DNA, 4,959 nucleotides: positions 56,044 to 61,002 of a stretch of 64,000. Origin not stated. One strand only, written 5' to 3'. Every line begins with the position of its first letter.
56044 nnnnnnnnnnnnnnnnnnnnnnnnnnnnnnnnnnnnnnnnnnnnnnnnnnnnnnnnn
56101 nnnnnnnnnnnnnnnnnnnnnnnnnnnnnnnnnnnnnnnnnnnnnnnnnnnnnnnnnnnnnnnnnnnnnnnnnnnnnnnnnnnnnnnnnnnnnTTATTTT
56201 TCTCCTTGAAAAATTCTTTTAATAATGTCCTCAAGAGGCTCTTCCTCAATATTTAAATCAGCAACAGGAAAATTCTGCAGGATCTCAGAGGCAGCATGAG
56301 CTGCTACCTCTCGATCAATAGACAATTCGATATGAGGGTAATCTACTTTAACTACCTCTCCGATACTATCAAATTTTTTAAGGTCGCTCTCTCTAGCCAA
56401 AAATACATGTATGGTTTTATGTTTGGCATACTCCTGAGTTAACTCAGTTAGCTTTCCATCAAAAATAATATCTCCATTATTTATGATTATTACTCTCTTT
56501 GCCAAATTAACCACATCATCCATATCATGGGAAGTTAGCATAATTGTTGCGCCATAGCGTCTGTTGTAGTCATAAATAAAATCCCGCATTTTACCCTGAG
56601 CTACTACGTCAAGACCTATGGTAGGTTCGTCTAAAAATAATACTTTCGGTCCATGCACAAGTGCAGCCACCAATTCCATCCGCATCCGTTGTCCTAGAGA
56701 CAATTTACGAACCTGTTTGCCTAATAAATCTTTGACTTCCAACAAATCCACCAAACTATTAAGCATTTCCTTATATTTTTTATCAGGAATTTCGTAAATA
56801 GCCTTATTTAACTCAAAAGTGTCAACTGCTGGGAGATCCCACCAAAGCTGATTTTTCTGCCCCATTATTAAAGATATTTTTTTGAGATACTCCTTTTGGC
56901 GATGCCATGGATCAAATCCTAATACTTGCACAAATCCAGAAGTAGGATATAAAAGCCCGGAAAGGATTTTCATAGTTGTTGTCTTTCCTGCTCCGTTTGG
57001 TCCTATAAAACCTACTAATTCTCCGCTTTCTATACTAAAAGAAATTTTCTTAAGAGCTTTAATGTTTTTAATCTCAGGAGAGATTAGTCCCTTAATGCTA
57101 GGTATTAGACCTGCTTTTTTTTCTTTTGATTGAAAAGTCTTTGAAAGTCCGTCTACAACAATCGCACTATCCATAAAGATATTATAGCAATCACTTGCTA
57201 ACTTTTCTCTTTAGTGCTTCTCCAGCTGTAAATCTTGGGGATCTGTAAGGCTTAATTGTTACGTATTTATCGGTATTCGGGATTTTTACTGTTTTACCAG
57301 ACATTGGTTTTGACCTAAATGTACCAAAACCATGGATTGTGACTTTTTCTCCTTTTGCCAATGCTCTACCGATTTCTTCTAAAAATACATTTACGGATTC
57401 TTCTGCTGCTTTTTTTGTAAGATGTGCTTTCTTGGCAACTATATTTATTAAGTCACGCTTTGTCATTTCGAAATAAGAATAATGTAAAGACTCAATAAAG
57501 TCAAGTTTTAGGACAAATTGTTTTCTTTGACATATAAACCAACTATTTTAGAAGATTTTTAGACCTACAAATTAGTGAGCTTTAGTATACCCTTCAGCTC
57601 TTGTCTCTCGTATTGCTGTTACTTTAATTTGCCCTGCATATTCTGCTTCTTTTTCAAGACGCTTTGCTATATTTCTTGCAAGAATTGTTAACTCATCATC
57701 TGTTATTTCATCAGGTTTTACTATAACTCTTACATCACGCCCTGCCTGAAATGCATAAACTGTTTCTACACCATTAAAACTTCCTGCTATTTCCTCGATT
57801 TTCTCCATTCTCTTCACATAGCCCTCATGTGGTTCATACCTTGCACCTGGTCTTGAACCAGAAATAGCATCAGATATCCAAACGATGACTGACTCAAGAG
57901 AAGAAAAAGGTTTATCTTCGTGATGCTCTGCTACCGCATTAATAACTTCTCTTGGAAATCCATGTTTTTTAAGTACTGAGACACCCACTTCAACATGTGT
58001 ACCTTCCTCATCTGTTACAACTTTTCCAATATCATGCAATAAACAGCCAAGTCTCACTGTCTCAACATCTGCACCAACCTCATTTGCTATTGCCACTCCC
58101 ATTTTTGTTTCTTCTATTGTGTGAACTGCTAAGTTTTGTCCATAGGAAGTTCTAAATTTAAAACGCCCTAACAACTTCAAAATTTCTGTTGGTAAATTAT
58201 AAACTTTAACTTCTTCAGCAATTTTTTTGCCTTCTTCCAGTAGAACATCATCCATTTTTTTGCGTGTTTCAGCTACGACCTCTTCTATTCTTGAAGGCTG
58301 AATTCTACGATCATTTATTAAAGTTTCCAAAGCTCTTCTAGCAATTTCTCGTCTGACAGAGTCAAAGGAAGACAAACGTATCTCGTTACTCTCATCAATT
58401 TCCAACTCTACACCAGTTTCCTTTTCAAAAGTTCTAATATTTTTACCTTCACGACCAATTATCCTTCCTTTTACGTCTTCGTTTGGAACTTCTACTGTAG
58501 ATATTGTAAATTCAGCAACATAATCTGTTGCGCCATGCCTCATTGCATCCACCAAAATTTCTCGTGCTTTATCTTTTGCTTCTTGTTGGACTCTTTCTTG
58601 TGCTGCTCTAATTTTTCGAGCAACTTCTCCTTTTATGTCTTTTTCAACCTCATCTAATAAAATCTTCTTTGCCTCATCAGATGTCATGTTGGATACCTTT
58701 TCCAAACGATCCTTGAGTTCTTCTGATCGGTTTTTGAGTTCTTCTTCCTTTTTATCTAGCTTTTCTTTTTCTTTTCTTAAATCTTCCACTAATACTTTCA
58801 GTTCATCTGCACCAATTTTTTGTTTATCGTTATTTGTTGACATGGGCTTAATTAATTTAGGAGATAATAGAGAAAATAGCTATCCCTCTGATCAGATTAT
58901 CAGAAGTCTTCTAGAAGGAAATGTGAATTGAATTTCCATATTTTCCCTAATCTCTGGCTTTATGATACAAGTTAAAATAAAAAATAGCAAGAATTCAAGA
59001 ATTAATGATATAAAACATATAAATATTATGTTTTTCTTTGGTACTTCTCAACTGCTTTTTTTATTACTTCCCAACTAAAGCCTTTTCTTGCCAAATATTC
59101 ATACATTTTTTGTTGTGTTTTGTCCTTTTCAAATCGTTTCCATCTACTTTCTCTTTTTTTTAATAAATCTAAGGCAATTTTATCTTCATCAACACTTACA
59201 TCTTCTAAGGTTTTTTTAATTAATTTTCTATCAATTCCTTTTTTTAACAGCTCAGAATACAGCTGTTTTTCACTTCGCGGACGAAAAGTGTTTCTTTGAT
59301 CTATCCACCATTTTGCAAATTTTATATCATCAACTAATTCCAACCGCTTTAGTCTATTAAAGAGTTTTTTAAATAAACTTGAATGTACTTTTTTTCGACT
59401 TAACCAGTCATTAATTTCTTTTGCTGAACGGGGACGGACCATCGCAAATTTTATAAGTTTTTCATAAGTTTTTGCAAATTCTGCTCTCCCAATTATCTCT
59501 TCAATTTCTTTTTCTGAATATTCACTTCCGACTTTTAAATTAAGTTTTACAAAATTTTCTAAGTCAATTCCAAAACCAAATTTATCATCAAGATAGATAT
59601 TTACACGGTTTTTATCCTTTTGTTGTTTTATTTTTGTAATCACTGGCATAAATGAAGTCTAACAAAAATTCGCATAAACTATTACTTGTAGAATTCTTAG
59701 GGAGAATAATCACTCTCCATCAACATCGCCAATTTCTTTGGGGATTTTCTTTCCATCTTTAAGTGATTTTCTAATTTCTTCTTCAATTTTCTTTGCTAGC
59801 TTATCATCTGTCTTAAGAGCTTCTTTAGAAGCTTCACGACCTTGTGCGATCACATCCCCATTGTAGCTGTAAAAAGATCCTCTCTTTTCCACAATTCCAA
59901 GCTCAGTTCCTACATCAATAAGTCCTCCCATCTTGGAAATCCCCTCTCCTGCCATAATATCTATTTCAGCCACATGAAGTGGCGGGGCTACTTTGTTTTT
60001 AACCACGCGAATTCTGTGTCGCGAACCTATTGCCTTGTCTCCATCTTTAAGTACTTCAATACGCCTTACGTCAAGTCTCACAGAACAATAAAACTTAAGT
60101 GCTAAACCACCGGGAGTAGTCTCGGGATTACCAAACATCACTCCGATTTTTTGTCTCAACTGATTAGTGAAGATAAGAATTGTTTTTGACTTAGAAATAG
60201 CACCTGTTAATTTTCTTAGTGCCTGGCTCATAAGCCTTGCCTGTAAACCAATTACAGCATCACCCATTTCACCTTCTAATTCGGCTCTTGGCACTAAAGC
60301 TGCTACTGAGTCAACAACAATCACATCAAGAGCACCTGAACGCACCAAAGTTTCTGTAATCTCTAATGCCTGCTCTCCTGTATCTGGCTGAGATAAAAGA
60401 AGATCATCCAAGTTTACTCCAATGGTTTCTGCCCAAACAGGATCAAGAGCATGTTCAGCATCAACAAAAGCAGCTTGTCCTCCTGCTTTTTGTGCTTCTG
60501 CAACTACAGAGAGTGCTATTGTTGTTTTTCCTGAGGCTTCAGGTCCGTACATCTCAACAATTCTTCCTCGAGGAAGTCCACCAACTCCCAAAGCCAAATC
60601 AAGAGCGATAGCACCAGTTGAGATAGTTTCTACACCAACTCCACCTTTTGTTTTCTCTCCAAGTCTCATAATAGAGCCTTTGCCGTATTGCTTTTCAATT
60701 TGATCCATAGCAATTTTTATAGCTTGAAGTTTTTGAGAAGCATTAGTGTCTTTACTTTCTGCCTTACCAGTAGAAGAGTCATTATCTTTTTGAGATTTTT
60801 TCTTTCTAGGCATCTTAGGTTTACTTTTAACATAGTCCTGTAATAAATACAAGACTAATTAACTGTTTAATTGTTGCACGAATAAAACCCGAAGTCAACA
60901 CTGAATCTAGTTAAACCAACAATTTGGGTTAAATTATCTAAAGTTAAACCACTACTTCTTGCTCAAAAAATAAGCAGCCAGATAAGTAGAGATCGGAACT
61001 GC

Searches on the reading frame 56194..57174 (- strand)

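Call 6: search_protein_families(library=pfam, proteins=[window:56194-57174:-], max_evalue=0.01)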
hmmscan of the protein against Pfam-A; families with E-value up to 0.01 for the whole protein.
window:56194-57174:- (326 aa): 5 families
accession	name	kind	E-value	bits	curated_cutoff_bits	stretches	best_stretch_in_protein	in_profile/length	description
PF00005.33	ABC_tran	-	3.5e-27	96.1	25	1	41-185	1-136/137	ABC transporter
PF13304.12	AAA_21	-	1.1e-10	42.5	27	2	154-217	234-299/304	AAA domain, putative AbiEii toxin, Type IV TA system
PF13175.12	AAA_15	-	6.9e-05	23.1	32.1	1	34-78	7-50/374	AAA ATPase domain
PF13476.12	AAA_23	-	0.0007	20.7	27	1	34-76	3-44/201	AAA domain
PF13604.12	AAA_30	-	0.0098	16.1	27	0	50-98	16-63/191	AAA domain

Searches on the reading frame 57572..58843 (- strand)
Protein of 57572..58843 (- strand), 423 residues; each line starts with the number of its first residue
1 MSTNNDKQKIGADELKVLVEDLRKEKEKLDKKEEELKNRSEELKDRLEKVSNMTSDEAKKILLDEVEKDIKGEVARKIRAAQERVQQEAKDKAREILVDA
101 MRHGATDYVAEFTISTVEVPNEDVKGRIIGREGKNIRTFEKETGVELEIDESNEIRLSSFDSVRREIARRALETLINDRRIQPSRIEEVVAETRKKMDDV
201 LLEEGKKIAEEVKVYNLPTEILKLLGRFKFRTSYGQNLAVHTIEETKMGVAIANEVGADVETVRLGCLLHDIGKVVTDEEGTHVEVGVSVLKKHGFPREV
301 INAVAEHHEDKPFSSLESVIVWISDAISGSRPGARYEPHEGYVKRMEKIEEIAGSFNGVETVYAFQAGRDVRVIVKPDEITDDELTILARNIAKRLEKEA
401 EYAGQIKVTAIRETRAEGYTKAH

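Call 6: search_protein_families(library=pfam, proteins=[window:57572-58843:-], max_evalue=0.01)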
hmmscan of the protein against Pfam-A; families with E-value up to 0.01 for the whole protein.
window:57572-58843:- (423 aa): 7 families
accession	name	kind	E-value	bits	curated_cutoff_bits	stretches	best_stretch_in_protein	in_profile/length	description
PF12072.13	RNase_Y_N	-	3.2e-17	63.1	32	1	15-108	108-201/201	RNase Y N-terminal region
PF01966.28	HD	-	1.3e-16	61.3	22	1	240-328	3-114/116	HD domain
PF00013.35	KH_1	-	9.5e-08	32.1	21.5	1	116-170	3-62/66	KH domain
PF08668.18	HDOD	-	0.00035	20.6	22.9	0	241-277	98-135/196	HDOD domain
PF07650.23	KH_2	-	0.00063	20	22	1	124-165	35-75/78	KH domain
PF22675.2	KH-I_KHDC4-BBP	-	0.0049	17.1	30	0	120-149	3-32/76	KHDC4/BBP-like, KH-domain type I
PF20777.4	KH_SLS1_2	-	0.0074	17.1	27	0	134-172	17-60/63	SLS1 protein second KH domain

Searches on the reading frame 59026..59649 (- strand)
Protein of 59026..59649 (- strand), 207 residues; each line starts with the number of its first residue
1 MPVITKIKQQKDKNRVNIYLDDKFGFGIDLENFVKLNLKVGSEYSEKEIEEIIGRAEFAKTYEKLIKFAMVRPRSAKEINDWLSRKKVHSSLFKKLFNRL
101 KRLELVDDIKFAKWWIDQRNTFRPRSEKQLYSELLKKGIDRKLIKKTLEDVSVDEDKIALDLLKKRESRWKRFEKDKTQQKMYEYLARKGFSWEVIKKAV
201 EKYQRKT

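Call 6: search_protein_families(library=pfam, proteins=[window:59026-59649:-], max_evalue=0.01)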
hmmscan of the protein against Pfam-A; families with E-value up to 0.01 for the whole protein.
window:59026-59649:- (207 aa): 4 families
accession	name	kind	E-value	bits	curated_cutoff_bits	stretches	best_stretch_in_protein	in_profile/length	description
PF21982.2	RecX_HTH1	-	7e-14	52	26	2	121-149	10-38/40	RecX, first three-helix domain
PF21981.2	RecX_HTH3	-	4.3e-10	40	26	1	154-200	1-48/48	RecX, third three-helix domain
PF02631.22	RecX_HTH2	-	1.6e-07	31.8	26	1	107-148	1-42/42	RecX, second three-helix domain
PF13592.12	HTH_33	-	0.0077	16.3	25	0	171-193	16-38/60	Winged helix-turn helix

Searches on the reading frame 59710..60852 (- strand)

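Call 6: search_protein_families(library=pfam, proteins=[window:59710-60852:-], max_evalue=0.01)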
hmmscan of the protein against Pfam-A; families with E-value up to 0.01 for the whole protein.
window:59710-60852:- (380 aa): 9 families
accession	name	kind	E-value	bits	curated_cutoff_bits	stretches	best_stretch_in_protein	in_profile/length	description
PF00154.27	RecA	-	2.5e-131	437.3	27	1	43-306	1-262/262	recA bacterial DNA recombination protein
PF21096.2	RecA_C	-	5.5e-19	68.5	27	1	309-364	1-56/57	RecA C-terminal domain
PF08423.17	Rad51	-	1.3e-07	31.6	22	1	76-264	7-211/244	Rad51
PF06745.19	ATPase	-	1.3e-05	25.1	26.6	1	78-152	2-78/231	KaiC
PF13191.12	AAA_16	-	0.00031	21.7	32.6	1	87-228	15-137/167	AAA ATPase domain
PF00004.35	AAA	-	0.00048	21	21.2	1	101-230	3-109/131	ATPase family associated with various cellular activities (AAA)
PF13481.12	AAA_25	-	0.0012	18.9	27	0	91-126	28-61/195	AAA domain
PF01637.24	ATPase_2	-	0.0059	16.9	33.2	0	98-143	22-67/225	ATPase domain predominantly from Archaea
PF02283.22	CobU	-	0.0095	15.9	27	0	102-230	4-123/168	Cobinamide kinase / cobinamide phosphate guanyltransferase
